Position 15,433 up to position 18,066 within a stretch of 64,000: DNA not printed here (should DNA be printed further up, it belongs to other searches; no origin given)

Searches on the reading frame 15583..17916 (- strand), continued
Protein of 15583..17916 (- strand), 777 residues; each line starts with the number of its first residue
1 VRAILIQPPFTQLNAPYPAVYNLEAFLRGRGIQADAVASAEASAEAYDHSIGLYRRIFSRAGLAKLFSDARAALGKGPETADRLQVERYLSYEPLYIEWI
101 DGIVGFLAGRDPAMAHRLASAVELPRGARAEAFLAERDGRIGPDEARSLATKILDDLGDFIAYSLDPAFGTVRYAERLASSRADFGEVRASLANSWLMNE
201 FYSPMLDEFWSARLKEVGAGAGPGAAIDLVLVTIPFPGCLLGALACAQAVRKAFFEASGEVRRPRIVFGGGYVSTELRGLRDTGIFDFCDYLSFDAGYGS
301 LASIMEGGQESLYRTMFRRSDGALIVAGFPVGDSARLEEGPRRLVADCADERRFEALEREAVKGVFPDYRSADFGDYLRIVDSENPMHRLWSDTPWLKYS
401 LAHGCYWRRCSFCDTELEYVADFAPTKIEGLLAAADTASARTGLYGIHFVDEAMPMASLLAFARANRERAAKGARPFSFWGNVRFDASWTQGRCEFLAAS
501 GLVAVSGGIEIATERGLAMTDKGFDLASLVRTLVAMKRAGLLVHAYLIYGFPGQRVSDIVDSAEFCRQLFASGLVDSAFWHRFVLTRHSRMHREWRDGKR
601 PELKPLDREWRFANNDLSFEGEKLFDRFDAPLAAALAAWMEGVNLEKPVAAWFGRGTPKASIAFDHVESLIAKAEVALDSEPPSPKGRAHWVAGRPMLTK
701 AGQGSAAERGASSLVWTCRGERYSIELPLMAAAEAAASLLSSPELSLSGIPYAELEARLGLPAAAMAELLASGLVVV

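Call 30: predict_structure(alignment_id=A1)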
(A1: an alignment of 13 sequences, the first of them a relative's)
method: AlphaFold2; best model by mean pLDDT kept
length: 777 residues; sequences in the alignment: 13
mean_pLDDT: 75.3   pTM: 0.55
mean pLDDT of the five models: 75.3, 74.0, 73.3, 73.2, 69.1
residues with pLDDT >= 90: 154; 70-90: 408; 50-70: 134; < 50: 81
segments of 3 or more residues with pLDDT < 50: 11-16, 35-40, 171-176, 381-426, 608-614
pLDDT, mean of each block of 10 residues (from residue 1): 79 52 75 50 75 80 90 65 75 87 79 81 67 73 76 75 70 48 75 85 91 73 67 75 89 69 79 63 88 82 83 91 90 75 88 84 57 58 32 28 28 32 50 66 63 75 90 86 83 94 77 72 84 94 82 81 91 85 66 77 63 52 77 81 85 83 91 93 90 88 53 85 87 89 89 94 91 92
secondary structure, 60 per line:
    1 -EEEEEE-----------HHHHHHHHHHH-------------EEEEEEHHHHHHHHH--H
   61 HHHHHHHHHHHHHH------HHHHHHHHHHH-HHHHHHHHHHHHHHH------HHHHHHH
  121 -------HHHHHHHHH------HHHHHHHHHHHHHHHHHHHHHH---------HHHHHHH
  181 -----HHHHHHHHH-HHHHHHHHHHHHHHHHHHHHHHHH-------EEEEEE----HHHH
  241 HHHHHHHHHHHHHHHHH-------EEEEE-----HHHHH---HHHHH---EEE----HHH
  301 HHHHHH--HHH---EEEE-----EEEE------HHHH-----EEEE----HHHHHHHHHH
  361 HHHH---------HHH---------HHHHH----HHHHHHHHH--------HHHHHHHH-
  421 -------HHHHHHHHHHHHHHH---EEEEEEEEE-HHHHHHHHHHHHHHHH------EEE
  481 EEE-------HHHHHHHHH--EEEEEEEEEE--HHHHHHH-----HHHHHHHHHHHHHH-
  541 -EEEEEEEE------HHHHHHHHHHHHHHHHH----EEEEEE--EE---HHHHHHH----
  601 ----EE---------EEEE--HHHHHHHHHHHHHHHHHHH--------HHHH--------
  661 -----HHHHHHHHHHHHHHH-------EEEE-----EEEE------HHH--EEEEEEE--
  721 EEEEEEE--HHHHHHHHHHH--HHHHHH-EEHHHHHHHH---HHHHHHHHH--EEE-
elements in order (helices of 4 or more, strands of 3 or more residues): E2-7 H19-29 E43-48 H49-57 H60-74 H81-91 H93-107 H114-120 H128-136 H143-164 H174-180 H186-194 H196-219 E227-232 H237-257 E265-269 H275-279 H283-287 E291-293 H298-306 E315-318 E324-327 H334-337 E343-346 H351-364 H386-390 H395-403 H412-419 H428-442 E446-454 H456-471 E478-483 H491-499 E502-511 H514-520 H526-539 E542-549 H556-572 E577-582 H590-596 E616-619 H622-640 H649-652 H666-680 E688-691 E697-700 E712-718 E721-727 H730-740 H743-748 H752-759 H763-771 E774-776

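Call 33: fold_search(model_id=the predicted structure, library=pdb)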
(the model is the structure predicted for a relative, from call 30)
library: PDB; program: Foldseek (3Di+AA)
matches with E <= 10: 1241; with E <= 0.001: 16
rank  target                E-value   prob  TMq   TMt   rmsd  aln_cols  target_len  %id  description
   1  6wte_B                2.5e-06  1.00  0.28  0.37  15.3       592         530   14  Structure of radical S-adenosylmethionine methyltransferase, TsrM, from Kitasatospora setae with cobalamin and [4Fe-4S (released 2020-12-23)
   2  9n1d                  3.5e-06  1.00  0.25  0.30  15.8       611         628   12  Crystal structure of CysS from Corallococcus sp. CA054B with 5'-deoxyadenosine and methionine bound (released 2026-01-28)
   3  9n1b                  6.6e-06  1.00  0.24  0.28  18.4       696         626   12  Crystal structure of CysS from Corallococcus sp. CA054B with 5'-deoxyadenosine, methionine, and pantetheinylated 3-metho (released 2026-01-28)
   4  9ccb                  9.4e-06  1.00  0.25  0.40  14.4       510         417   14  X-ray crystal structure of methyl-coenzyme M reductase glutamine methylase (MgmA) from Methanothermobacter marburgensis  (released 2025-01-01)
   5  6wtf_A                9.4e-06  1.00  0.26  0.34  15.5       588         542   12  Structure of radical S-adenosylmethionine methyltransferase, TsrM, from Kitasatospora setae with tryptophan substrate  (released 2020-12-23)
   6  9n1c                  1.4e-05  1.00  0.23  0.28  18.3       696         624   12  Crystal structure of CysS from Corallococcus sp. CA054B with 5'-deoxyadenosine, methionine, and pantetheinylated 3-ethox (released 2026-01-28)
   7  6wte_A                1.7e-05  1.00  0.28  0.36  14.7       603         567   14  Structure of radical S-adenosylmethionine methyltransferase, TsrM, from Kitasatospora setae with cobalamin and [4Fe-4S (released 2020-12-23)
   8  6wtf_B                3.1e-05  1.00  0.26  0.35  12.7       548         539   13  Structure of radical S-adenosylmethionine methyltransferase, TsrM, from Kitasatospora setae with tryptophan substrate  (released 2020-12-23)
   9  7mjz                  4.0e-04  1.00  0.20  0.33  11.9       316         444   10  The structure of MiaB with pentasulfide bridge (released 2021-09-15)
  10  5l7l                  4.0e-04  1.00  0.16  0.28  14.8       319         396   12  Crystal Structure of Elp3 from Dehalococcoides mccartyi (390-407 GSGSG) (released 2016-08-03)
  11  6iad                  4.9e-04  1.00  0.17  0.28  16.7       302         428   12  Apo crystal structure of archaeal Methanocaldococcus infernus Elp3 (del1-54) (released 2019-02-20)
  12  6qk7_C                5.2e-04  1.00  0.19  0.30  15.8       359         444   10  Elongator catalytic subcomplex Elp123 lobe (released 2019-07-17)
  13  5l7j                  5.2e-04  1.00  0.15  0.27  15.1       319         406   12  Crystal Structure of Elp3 from Dehalococcoides mccartyi (released 2016-08-03)
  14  8asw_C                7.8e-04  1.00  0.17  0.25  15.6       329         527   12  Cryo-EM structure of yeast Elp123 in complex with alanine tRNA (released 2022-12-07)
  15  8pty_C                9.2e-04  1.00  0.20  0.33  16.0       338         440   11  Cryo-EM structure of human Elp123 in complex with 5'-deoxyadenosine and methionine (released 2024-04-17)
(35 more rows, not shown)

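Call 34: search_protein_representatives(protein=window:15583-17916:-)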
Query: 777 residues. Proteins with E-value up to 0.001 (for the whole library): 2706; up to 1e-10: 857; up to 1e-30: 228. The best 150 are listed.
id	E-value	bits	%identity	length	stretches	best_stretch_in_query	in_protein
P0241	2.4e-227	773.2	59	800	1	1-776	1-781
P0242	1.9e-204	697.5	50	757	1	1-728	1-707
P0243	2.1e-204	697.3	53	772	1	1-753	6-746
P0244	6.5e-200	682.5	68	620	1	1-517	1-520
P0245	3.2e-180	617.4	49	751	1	1-727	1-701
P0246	1.1e-179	615.6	66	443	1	316-776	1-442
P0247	7.3e-158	543.4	48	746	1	2-707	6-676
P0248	1.6e-157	542.3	47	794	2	355-735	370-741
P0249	1.2e-156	539.4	68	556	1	154-573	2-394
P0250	1.5e-150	519.3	47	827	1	4-671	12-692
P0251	5.0e-149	514.2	41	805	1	1-734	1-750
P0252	2.8e-148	511.8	43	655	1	4-658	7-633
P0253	8.8e-146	503.5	46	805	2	351-704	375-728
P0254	1.7e-143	495.9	48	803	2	355-747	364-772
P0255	1.2e-136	473.3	44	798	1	4-775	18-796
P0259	5.5e-131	454.6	37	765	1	1-707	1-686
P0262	1.4e-119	416.9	38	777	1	3-728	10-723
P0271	5.7e-105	368.5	35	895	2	82-663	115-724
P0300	7.2e-94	331.8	37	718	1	3-697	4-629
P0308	2.5e-89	316.8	32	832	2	3-603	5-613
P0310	1.2e-88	314.5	34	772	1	3-692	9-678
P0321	3.1e-84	299.9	33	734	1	4-692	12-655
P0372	6.4e-63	229.5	31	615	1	1-654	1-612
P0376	9.4e-62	225.6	32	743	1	4-683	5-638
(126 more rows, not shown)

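Call 52: search_solved_structures(query=A1, max_evalue=10, show_alignments=3)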
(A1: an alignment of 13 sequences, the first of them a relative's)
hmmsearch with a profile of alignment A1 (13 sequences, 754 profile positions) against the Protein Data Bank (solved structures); distinct sequences matched with E-value up to 10: 1.
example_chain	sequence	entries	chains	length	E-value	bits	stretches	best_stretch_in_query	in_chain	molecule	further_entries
3pxp_A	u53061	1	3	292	0.13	13.7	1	102-197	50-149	Helix-turn-helix domain protein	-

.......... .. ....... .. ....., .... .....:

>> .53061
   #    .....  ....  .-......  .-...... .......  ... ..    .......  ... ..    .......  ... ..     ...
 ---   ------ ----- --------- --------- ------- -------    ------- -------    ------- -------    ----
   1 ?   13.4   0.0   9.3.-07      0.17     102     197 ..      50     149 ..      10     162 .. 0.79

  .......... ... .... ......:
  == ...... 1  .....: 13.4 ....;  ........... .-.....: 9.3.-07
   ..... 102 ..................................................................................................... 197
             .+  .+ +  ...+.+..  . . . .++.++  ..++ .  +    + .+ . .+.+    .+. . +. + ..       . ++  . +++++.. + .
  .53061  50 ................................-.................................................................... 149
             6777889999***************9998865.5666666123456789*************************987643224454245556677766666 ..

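Call 59: search_protein_families(library=pfam, proteins=[L002:5188-6123:+, L002:6127-6555:+, L002:6497-7504:+, L002:7513-9144:-, L002:9282-9980:+, L002:12318-13805:+, L002:13741-15276:+, L002:1966-4680:-], max_evalue=0.001)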
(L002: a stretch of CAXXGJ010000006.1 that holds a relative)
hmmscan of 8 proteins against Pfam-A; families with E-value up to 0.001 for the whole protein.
L002:5188-6123:+ (311 aa): 2 families
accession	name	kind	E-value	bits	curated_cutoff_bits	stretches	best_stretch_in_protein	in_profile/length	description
PF02558.23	ApbA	-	2.5e-30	105.5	22.2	1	4-155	1-146/150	Ketopantoate reductase PanE/ApbA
PF08546.17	ApbA_C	-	6.5e-18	65.7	22.7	1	187-305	5-122/125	Ketopantoate reductase PanE/ApbA C terminal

L002:6127-6555:+ (142 aa): 3 families
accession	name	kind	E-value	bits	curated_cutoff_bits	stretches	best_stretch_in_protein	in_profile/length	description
PF12680.13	SnoaL_2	-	9.2e-14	52.3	27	1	16-110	6-100/102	SnoaL-like domain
PF10184.16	DUF2358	-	8.8e-09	36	24.3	1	24-110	18-111/113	Uncharacterized conserved protein (DUF2358)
PF07366.18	SnoaL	-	0.00021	21.5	28.4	0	15-118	11-119/126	SnoaL-like polyketide cyclase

L002:6497-7504:+ (335 aa): 4 families
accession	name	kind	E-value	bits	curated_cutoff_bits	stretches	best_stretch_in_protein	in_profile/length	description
PF00106.31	adh_short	-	2.5e-29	102.6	26.6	1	55-258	3-189/195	short chain dehydrogenase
PF13561.12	adh_short_C2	-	5.1e-17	62.7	27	1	61-260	5-185/236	Enoyl-(Acyl carrier protein) reductase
PF08659.16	KR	-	2.3e-08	34.6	22.6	1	56-149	4-95/180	KR domain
PF01370.27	Epimerase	-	9.6e-05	22.3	20.9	1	56-234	2-158/240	NAD dependent epimerase/dehydratase family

L002:7513-9144:- (543 aa): 10 families
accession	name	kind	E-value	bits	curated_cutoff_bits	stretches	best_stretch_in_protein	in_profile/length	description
PF01593.30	Amino_oxidase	-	5.4e-14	52.7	19.8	1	12-281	1-260/443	Flavin containing amine oxidoreductase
PF13450.12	NAD_binding_8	-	7.5e-13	49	21.9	1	7-68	1-65/68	NAD(P)-binding Rossmann-like domain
PF01266.30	DAO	-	1.3e-10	41.8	27.9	1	4-53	1-49/353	FAD dependent oxidoreductase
PF00890.30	FAD_binding_2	-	3.4e-08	33.5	20.4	1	4-48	1-44/414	FAD binding domain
PF12831.13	FAD_oxidored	-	3.6e-08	33.6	27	1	4-43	1-40/416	FAD dependent oxidoreductase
PF01494.25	FAD_binding_3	-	1.8e-06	27.9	22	1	3-63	2-58/349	FAD binding domain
PF01946.23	Thi4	-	5.7e-06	26.2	26.2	1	2-41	17-57/235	Thi4 family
PF07992.20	Pyr_redox_2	-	0.00013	21.9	26.1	1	3-37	1-35/291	Pyridine nucleotide-disulphide oxidoreductase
PF01134.28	GIDA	-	0.00022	20.8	22.1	1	4-44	1-42/391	Glucose inhibited division protein A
PF03486.20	HI0933_like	-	0.0003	20.7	50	1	3-41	1-39/244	HI0933-like protein Rossmann domain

L002:9282-9980:+ (232 aa): 1 family
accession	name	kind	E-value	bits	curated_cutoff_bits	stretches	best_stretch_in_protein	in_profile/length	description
PF12682.12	Flavodoxin_4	-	0.00065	19.7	24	0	70-155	2-91/155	Flavodoxin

L002:12318-13805:+ (495 aa): 2 families
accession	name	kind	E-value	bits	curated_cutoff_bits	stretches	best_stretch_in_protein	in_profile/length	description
PF02386.22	TrkH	-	1.9e-42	145.9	27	1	56-482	10-491/502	Cation transport protein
PF18920.5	DUF5671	-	0.0001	22.6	28.4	1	13-103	3-96/132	Domain of unknown function (DUF5671)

L002:13741-15276:+ (511 aa): 5 families
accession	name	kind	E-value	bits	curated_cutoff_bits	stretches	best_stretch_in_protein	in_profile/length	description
PF02518.31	HATPase_c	-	5.3e-26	91.7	26.4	1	396-505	3-110/111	Histidine kinase-, DNA gyrase B-, and HSP90-like ATPase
PF13493.11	DUF4118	-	5e-25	87.8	28.4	1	37-141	4-106/107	Domain of unknown function (DUF4118)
PF00512.31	HisKA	-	1.5e-14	54.2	26.9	1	283-350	2-66/66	His Kinase A (phospho-acceptor) domain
PF13589.12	HATPase_c_3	-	7.2e-07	29.7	25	1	401-476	5-86/137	Histidine kinase-, DNA gyrase B-, and HSP90-like ATPase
PF14501.12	HATPase_c_5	-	0.00065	20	22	0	399-493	6-92/102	GHKL domain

L002:1966-4680:- (904 aa): 0 families

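Call 64: list_cluster_members(proteins=[P0251, P0259, P0262, P0271, P0300, P0308, P0310, P0321, P0372, P0376])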
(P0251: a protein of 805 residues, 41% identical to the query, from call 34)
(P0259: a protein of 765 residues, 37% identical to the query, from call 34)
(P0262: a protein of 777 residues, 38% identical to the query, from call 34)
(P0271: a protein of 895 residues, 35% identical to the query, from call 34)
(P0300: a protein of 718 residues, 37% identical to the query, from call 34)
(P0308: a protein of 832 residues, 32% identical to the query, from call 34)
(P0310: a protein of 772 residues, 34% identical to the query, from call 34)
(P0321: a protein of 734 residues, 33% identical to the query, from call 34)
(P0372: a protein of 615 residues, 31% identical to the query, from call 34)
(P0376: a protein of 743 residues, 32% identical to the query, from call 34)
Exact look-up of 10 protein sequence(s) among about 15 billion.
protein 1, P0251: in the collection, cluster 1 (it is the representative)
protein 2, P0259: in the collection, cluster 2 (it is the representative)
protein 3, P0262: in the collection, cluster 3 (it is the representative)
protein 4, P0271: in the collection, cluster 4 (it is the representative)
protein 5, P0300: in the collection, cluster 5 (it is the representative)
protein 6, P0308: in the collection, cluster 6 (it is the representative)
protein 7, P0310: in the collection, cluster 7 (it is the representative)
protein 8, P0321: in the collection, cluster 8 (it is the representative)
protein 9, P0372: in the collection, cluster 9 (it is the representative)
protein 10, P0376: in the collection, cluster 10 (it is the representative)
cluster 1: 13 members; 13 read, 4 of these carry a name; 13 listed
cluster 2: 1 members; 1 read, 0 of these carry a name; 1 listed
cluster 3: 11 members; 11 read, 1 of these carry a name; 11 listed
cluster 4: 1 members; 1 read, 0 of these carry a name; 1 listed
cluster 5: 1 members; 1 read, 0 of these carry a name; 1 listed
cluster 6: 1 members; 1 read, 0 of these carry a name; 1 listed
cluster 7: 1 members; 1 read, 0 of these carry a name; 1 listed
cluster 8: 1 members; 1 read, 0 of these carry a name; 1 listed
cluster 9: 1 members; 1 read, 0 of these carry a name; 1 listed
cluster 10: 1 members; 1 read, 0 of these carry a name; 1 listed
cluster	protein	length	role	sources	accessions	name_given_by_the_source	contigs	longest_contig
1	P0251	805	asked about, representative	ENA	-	-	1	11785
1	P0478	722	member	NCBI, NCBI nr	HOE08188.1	MAG TPA: radical SAM protein, partial [Treponemataceae bacterium] | radical SAM protein [Treponemataceae bacterium]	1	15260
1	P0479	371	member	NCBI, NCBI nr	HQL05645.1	MAG TPA: hypothetical protein PLU33_10945, partial [Treponemataceae bacterium] | hypothetical protein [Treponemataceae bacterium]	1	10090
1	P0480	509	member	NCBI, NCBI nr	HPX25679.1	MAG TPA: radical SAM protein, partial [Treponemataceae bacterium] | radical SAM protein [Treponemataceae bacterium]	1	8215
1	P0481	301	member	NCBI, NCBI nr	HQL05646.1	MAG TPA: radical SAM protein, partial [Treponemataceae bacterium] | radical SAM protein [Treponemataceae bacterium]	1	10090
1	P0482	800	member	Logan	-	-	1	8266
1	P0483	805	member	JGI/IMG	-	-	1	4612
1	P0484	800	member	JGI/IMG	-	-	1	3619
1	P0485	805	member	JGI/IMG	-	-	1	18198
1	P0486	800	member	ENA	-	-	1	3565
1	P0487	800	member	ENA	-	-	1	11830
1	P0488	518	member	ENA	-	-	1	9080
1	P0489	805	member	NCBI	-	-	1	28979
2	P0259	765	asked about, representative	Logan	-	-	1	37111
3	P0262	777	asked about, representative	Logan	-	-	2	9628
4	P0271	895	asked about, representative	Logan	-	-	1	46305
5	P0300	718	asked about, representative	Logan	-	-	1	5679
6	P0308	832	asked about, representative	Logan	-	-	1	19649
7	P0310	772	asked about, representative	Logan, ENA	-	-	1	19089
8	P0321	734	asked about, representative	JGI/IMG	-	-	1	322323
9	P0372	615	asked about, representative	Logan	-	-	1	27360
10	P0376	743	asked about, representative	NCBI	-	-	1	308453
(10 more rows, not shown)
